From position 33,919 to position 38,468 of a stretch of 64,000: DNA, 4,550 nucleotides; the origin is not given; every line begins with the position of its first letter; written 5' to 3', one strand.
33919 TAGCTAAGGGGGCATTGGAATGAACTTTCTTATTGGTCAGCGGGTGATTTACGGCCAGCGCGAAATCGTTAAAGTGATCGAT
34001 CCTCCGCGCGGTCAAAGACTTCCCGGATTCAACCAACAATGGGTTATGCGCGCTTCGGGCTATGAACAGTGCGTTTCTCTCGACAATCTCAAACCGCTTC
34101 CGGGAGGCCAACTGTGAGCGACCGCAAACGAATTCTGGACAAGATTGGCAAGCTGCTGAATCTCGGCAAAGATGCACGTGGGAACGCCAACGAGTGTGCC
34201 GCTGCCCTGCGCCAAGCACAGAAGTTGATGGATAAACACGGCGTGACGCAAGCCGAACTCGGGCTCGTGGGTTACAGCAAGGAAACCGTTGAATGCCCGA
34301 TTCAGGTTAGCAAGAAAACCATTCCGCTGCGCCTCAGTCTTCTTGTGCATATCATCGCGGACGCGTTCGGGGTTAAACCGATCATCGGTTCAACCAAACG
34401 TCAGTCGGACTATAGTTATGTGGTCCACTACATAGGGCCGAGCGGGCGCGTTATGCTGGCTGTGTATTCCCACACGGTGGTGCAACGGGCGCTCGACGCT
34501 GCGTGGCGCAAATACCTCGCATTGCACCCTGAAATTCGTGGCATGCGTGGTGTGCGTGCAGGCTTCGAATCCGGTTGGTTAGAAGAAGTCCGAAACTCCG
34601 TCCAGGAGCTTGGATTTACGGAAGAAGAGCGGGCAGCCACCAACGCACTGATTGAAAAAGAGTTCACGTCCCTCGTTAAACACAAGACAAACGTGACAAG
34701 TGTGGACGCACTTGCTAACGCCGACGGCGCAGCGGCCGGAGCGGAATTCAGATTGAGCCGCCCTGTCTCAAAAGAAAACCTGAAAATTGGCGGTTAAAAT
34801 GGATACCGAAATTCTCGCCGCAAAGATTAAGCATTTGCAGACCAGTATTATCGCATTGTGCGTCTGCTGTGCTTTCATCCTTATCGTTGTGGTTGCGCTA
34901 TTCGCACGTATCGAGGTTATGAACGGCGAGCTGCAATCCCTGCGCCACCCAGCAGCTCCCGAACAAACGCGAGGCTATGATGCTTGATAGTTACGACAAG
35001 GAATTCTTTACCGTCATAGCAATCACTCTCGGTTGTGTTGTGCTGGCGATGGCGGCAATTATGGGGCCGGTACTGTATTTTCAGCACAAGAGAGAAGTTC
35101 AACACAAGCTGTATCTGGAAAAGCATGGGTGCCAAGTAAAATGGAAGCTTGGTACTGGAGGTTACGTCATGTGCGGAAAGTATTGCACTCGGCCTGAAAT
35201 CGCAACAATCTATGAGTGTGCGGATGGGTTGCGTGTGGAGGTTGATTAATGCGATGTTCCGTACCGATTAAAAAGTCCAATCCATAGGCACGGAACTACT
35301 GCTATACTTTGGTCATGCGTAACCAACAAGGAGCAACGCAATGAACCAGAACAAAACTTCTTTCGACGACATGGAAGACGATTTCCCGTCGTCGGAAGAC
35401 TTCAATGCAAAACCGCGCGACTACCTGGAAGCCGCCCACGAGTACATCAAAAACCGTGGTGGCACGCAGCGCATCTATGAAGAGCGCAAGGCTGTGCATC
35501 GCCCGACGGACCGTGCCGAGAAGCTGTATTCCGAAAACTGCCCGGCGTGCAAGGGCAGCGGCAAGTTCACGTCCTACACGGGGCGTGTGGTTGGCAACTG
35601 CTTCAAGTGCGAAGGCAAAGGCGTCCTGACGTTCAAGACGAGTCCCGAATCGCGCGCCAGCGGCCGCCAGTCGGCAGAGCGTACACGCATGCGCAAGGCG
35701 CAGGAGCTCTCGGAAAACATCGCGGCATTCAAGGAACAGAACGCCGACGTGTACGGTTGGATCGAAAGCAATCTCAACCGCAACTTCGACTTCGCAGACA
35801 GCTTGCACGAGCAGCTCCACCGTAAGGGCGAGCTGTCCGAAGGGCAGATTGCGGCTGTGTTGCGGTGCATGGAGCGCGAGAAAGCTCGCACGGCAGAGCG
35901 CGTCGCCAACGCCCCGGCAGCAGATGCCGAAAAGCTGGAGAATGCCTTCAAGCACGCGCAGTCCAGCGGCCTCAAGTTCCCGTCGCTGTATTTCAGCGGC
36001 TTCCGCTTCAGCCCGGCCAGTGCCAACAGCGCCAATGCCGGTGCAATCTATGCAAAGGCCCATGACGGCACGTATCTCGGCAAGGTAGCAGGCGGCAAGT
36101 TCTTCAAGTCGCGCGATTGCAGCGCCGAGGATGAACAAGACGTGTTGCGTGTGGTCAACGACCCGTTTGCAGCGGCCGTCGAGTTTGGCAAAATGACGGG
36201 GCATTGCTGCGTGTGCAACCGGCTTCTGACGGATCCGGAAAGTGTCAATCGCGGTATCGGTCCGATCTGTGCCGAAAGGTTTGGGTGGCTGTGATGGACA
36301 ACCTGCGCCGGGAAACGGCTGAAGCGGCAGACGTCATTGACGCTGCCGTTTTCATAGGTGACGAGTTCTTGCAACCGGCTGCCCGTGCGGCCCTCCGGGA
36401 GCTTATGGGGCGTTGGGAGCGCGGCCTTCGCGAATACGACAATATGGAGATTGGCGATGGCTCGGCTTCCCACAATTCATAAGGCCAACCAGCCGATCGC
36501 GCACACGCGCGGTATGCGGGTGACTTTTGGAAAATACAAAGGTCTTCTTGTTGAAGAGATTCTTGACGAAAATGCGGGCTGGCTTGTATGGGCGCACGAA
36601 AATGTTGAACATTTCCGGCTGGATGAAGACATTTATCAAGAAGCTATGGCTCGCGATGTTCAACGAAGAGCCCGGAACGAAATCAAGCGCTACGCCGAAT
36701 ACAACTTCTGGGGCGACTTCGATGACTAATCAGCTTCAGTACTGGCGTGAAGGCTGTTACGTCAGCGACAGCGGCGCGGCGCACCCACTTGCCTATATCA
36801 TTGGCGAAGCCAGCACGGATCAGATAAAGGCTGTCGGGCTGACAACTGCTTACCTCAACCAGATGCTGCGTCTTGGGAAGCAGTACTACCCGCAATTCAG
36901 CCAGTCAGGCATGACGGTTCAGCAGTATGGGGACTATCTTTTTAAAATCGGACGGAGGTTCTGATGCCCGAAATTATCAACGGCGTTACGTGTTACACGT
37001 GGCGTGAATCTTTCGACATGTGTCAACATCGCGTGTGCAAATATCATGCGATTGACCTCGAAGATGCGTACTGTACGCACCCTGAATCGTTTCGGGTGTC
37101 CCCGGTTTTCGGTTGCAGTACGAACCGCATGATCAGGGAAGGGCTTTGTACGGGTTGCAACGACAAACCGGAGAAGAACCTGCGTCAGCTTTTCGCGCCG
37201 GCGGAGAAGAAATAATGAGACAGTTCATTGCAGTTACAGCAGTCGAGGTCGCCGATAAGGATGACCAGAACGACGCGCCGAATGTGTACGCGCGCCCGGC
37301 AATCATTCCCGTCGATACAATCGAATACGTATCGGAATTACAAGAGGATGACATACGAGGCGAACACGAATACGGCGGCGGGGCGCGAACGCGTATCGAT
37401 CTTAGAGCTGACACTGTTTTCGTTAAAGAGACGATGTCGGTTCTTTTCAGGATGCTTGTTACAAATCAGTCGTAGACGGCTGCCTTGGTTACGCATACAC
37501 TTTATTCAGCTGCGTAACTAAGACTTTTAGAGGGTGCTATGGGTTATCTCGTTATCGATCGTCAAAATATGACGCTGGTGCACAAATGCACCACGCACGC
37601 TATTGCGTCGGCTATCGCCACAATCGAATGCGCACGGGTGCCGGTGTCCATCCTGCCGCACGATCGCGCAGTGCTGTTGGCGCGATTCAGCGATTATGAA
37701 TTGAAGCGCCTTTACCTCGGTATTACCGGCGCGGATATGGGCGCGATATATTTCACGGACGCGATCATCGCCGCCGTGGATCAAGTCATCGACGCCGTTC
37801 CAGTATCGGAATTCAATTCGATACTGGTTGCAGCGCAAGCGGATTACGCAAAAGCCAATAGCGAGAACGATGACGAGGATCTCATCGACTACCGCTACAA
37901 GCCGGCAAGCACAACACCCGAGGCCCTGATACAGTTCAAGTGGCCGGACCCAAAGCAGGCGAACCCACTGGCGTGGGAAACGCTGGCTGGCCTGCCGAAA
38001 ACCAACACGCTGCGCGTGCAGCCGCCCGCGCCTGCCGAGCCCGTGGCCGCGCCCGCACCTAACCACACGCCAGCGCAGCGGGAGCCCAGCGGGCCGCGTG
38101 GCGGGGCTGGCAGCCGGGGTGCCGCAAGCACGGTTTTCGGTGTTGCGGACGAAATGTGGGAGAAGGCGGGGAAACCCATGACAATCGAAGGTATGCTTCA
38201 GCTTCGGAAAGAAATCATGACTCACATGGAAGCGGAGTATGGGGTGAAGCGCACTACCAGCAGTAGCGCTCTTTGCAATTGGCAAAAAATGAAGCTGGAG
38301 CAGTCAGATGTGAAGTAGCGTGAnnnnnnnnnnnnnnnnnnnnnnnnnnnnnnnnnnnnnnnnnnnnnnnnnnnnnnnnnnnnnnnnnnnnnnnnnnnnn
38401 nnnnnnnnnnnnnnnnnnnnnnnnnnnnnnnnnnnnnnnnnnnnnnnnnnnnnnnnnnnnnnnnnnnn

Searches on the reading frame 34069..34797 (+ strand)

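Call 46: search_protein_families(library=pfam, proteins=[window:34069-34797:+], max_evalue=0.001)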
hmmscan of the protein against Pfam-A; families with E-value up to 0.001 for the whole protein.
window:34069-34797:+ (242 aa): 2 families
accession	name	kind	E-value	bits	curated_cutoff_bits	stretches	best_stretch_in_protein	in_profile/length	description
PF23771.1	DUF7168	-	2.4e-16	60.1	25.5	1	81-202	13-132/140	Domain of unknown function (DUF7168)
PF10979.13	DUF2786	-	1.9e-11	44.1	23.9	1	21-61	1-40/40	Protein of unknown function (DUF2786)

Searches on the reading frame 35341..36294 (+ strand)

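Call 45: search_protein_families(library=phrogs, proteins=[window:35341-36294:+], max_evalue=0.00001)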
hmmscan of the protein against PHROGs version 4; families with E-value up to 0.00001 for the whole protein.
window:35341-36294:+ (317 aa): 4 families
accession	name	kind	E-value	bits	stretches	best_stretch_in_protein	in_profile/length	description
phrog_4046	-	unknown function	2.6e-86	290.8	1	51-316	36-301/301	-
phrog_636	-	unknown function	2.8e-17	64.8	1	232-316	144-234/254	-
phrog_6032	-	unknown function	1.5e-11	45.5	1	270-314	230-274/296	-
phrog_20259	-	unknown function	1.6e-06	29.1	1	245-313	61-136/140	-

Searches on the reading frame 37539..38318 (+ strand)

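Call 45: search_protein_families(library=phrogs, proteins=[window:37539-38318:+], max_evalue=0.00001)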
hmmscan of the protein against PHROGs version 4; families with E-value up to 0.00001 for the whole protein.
window:37539-38318:+ (259 aa): 1 family
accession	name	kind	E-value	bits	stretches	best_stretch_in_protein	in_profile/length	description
phrog_7864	-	unknown function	4.3e-41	142.2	1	3-252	2-240/242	-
